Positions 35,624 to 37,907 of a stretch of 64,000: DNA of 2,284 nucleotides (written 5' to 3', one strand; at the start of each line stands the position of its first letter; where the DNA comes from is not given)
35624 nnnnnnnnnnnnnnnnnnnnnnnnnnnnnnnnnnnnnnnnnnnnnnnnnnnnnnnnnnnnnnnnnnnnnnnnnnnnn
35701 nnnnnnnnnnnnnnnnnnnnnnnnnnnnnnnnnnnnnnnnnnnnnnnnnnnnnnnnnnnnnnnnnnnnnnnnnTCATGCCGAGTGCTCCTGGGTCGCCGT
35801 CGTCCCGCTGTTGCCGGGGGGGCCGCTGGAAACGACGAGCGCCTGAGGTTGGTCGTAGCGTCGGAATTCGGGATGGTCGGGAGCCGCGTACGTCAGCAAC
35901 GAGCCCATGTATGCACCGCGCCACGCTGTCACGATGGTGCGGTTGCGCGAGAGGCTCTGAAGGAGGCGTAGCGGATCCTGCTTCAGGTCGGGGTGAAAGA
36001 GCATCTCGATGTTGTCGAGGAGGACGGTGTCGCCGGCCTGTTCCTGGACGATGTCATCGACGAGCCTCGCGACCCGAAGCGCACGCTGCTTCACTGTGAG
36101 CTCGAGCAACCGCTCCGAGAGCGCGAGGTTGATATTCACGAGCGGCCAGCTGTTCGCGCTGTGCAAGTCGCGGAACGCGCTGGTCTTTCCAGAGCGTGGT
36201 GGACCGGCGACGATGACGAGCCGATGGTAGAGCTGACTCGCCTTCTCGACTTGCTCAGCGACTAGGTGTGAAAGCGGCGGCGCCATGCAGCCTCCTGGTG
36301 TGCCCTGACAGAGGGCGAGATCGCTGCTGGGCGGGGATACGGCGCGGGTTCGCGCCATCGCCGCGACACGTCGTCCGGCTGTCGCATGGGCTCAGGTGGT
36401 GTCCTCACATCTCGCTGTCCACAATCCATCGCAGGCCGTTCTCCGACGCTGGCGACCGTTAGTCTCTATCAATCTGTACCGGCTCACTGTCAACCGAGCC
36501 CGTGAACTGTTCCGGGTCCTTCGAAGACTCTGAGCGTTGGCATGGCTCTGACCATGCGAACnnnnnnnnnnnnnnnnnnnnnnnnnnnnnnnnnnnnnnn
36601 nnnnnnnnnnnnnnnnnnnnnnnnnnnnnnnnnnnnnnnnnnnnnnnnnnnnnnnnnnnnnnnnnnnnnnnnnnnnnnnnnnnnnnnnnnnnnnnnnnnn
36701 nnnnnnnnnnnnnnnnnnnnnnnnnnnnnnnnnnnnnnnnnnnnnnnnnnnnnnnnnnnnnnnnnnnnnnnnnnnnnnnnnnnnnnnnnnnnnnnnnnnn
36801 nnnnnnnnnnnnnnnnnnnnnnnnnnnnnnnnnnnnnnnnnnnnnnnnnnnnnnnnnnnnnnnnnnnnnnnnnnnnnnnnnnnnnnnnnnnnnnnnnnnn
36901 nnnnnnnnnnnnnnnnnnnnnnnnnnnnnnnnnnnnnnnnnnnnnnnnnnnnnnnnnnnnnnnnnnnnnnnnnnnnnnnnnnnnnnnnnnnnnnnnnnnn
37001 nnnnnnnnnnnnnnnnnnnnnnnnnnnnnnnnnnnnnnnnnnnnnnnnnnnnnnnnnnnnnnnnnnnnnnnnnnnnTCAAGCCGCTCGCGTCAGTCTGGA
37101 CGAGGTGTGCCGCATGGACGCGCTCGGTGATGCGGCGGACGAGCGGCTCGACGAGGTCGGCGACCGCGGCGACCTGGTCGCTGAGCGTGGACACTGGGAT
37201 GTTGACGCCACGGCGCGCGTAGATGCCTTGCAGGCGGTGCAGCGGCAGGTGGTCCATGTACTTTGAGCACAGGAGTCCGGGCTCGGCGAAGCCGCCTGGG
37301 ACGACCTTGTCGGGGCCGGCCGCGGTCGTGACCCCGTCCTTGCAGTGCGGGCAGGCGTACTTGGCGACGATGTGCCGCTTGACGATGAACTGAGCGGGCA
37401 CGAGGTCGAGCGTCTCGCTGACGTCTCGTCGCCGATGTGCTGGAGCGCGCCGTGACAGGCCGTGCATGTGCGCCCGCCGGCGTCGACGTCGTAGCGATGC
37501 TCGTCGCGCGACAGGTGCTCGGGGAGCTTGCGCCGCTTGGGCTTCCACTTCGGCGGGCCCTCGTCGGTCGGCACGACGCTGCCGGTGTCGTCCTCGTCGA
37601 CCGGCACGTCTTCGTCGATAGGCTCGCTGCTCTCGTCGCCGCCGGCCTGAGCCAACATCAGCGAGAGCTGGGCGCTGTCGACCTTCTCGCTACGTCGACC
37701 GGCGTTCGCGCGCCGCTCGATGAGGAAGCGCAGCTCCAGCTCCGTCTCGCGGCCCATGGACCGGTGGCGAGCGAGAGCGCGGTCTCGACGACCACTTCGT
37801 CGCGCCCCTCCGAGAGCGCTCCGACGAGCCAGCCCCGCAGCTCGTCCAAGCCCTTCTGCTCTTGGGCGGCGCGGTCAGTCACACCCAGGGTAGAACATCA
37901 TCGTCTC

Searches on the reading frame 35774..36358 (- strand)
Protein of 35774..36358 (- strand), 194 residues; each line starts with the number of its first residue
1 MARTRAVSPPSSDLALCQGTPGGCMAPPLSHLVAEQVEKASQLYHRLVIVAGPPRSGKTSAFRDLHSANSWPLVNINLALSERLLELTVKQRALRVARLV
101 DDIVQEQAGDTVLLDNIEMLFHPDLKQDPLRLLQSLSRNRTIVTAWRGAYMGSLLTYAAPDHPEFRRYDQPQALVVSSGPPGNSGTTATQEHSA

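Call 5: search_protein_families(library=pfam, proteins=[window:35774-36358:-], max_evalue=0.01)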
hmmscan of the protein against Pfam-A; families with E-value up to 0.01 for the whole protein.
window:35774-36358:- (194 aa): 1 family
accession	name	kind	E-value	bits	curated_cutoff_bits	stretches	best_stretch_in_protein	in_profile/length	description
PF00004.35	AAA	-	0.0038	18.1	21.2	1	48-123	1-72/131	ATPase family associated with various cellular activities (AAA)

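Call 6: search_protein_families(library=padloc, proteins=[window:35774-36358:-], max_evalue=0.01)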
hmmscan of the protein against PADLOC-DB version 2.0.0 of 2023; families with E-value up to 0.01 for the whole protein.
window:35774-36358:- (194 aa): 4 families
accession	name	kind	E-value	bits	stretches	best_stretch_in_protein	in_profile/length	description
PDLC02496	BrxF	-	3.4e-55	184.4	1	25-178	1-154/158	BrxF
PDLC02497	BrxF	-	4.5e-51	170.8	1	34-177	8-153/158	BrxF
PDLC02499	BrxF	-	3.8e-23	80.3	1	36-140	12-118/133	BrxF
PDLC00915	TRIP13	-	0.0025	15.3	1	31-121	49-146/302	TRIP13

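Call 7: search_protein_families(library=ncbifam, proteins=[window:35774-36358:-], max_evalue=0.01)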
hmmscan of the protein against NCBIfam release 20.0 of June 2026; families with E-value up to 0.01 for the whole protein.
window:35774-36358:- (194 aa): 1 family
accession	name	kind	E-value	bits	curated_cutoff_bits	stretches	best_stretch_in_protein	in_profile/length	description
NF033453.1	BREX_3_BrxF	hypoth_equivalog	6e-53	178.6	50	1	33-177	4-148/149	BREX-3 system P-loop-containing protein BrxF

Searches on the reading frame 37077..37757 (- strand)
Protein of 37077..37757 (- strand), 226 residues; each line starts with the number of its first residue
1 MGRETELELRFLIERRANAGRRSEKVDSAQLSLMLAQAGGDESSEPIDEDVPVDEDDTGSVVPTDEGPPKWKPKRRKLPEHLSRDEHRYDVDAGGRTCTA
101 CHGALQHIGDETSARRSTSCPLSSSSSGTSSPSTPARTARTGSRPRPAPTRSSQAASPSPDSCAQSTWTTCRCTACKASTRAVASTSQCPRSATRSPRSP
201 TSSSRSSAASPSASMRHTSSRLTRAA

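Call 5: search_protein_families(library=pfam, proteins=[window:37077-37757:-], max_evalue=0.01)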
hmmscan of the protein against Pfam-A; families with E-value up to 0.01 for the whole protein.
window:37077-37757:- (226 aa): 1 family
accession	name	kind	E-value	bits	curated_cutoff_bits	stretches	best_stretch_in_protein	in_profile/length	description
PF13007.12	LZ_Tnp_IS66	-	4.6e-06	27.7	22.9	1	13-86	8-70/71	Transposase C of IS166 homeodomain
